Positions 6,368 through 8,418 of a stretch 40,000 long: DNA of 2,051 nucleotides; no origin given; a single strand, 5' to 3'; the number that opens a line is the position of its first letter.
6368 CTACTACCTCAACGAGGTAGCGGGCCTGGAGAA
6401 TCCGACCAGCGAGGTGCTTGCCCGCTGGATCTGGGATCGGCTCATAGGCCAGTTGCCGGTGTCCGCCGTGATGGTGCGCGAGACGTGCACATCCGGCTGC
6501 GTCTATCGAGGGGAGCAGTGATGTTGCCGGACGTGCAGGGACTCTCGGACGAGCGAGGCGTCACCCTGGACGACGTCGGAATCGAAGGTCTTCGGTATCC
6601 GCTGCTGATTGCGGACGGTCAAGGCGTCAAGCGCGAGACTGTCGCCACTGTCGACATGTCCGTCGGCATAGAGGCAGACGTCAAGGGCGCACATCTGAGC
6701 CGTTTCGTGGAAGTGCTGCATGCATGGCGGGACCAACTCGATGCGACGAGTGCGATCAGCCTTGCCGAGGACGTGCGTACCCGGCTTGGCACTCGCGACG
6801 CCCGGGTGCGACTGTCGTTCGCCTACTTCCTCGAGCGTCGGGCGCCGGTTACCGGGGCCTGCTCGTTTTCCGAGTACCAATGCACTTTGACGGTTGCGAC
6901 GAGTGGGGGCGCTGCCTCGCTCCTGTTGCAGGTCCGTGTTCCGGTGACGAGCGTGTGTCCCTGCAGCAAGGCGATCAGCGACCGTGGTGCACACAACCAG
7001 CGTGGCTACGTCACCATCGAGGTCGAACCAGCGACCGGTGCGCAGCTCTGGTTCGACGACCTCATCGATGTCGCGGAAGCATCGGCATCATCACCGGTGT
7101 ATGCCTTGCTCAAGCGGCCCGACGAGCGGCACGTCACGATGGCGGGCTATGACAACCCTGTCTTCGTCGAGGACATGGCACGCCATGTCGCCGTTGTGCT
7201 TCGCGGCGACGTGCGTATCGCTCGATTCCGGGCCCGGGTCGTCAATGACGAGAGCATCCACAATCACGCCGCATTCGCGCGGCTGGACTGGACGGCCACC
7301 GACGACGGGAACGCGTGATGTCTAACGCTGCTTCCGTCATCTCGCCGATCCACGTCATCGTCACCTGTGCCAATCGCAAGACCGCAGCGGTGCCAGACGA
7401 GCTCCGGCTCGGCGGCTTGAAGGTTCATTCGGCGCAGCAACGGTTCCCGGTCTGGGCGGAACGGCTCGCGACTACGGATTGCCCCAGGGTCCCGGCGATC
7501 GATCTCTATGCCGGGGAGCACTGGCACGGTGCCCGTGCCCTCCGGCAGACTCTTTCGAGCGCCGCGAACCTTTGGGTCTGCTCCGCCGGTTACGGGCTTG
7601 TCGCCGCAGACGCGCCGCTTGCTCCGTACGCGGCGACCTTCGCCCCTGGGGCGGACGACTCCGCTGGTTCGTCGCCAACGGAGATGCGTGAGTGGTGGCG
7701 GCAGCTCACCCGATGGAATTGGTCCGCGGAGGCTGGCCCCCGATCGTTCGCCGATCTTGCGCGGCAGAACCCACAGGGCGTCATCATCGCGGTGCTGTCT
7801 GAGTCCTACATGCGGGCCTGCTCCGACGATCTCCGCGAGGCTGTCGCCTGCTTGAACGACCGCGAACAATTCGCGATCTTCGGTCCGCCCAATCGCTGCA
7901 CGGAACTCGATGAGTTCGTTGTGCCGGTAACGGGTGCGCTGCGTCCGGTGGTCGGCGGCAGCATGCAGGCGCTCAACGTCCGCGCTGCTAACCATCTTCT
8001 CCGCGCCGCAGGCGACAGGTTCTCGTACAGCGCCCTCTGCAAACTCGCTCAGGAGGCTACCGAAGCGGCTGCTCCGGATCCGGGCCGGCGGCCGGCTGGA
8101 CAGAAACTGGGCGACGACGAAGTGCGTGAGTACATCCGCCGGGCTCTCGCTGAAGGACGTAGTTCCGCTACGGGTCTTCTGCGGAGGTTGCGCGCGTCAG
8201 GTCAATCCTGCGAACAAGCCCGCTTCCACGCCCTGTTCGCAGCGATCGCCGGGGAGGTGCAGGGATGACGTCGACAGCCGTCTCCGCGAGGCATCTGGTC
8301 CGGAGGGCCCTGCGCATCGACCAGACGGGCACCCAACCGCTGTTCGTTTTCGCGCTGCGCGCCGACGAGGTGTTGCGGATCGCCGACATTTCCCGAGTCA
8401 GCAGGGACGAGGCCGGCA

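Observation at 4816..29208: Complete Dpd-type 7-deazaguanine DNA modification/restriction island in a high-GC actinobacterium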

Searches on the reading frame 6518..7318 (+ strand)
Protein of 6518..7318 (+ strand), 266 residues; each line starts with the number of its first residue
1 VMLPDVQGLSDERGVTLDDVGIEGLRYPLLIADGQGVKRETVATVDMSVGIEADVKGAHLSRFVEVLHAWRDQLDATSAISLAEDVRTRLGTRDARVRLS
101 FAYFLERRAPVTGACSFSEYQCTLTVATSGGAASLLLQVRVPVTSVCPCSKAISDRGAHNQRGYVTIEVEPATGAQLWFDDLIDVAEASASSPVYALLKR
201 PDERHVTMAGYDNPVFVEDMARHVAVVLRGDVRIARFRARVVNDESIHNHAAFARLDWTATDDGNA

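Call 4: search_protein_families(library=ncbifam, proteins=[window:6518-7318:+])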
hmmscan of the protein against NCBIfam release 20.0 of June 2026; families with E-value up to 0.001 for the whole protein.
window:6518-7318:+ (266 aa): 3 families
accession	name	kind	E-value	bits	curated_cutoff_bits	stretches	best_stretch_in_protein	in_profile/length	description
NF010200.1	PRK13674.1-1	equivalog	5e-76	255.8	215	1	4-257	1-269/270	GTP cyclohydrolase FolE2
TIGR00294.2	TIGR00294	equivalog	6.9e-38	130.5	220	2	158-260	188-294/302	GTP cyclohydrolase MptA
NF010204.0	PRK13675.1-1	equivalog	2.1e-28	99.5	468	1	15-254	14-263/267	GTP cyclohydrolase IV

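Call 5: search_protein_families(library=pfam, proteins=[window:6518-7318:+])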
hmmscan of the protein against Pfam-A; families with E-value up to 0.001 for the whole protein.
window:6518-7318:+ (266 aa): 1 family
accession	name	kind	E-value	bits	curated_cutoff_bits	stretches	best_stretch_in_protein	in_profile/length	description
PF02649.19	GCHY-1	-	2.9e-82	276.5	25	1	3-254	1-260/260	Type I GTP cyclohydrolase folE2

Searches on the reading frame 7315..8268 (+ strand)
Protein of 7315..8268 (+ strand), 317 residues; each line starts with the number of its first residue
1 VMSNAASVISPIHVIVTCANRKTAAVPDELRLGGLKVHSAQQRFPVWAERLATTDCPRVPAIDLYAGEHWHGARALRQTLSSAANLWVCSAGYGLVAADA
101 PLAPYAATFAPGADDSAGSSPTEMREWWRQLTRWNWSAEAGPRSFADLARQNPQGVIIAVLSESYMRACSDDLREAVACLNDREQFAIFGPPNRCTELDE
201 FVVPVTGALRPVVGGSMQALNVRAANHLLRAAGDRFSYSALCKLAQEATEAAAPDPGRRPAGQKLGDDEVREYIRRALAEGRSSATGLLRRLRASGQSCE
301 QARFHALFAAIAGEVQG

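Call 4: search_protein_families(library=ncbifam, proteins=[window:7315-8268:+])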
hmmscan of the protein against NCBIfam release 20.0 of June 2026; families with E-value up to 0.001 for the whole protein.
window:7315-8268:+ (317 aa): 0 families

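Call 5: search_protein_families(library=pfam, proteins=[window:7315-8268:+])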
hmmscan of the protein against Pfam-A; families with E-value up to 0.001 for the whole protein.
window:7315-8268:+ (317 aa): 1 family
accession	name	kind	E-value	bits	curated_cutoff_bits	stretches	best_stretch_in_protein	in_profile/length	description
PF21818.3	DUF6884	-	0.00014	22.5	30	1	59-110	15-64/135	Family of unknown function (DUF6884)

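Call 8: search_protein_families(library=padloc, proteins=[window:7315-8268:+], max_evalue=0.1)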
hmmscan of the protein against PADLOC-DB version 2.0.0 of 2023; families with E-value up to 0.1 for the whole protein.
window:7315-8268:+ (317 aa): 11 families
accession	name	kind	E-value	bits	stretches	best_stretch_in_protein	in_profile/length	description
PDLC02823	DpdC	-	2.4e-64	215.2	1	104-311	5-215/223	DpdC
PDLC02817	DpdC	-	3.9e-62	208.2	1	12-313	4-295/299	DpdC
PDLC02818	DpdC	-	1.6e-52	176.7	1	11-312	3-315/319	DpdC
PDLC02815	DpdC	-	5.3e-32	109.5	1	14-315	9-309/312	DpdC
PDLC02816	DpdC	-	2.1e-19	68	1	12-189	4-178/313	DpdC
PDLC02813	DpdC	-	6.1e-18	63.2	2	12-189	4-171/310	DpdC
PDLC02814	DpdC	-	8.7e-14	49.8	1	160-313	2-150/151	DpdC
PDLC02820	DpdC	-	6.4e-12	43.8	1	10-150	2-150/165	DpdC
PDLC02821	DpdC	-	7.2e-05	20.7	1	199-311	52-165/170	DpdC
PDLC02819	DpdC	-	0.0011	17.3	1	241-311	24-96/101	DpdC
PDLC04712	PDC-M57A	-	0.0034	15.7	1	59-111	18-69/138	-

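Call 13: search_protein_families(library=ncbifam, proteins=[window:7315-8268:+], max_evalue=10)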
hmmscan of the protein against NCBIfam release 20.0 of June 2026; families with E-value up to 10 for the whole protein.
window:7315-8268:+ (317 aa): 1 family
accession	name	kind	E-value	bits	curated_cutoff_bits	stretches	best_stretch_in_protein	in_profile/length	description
NF002546.0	PRK02101.2-4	equivalog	0.076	12.6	321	1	53-130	69-146/245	peroxide stress protein YaaA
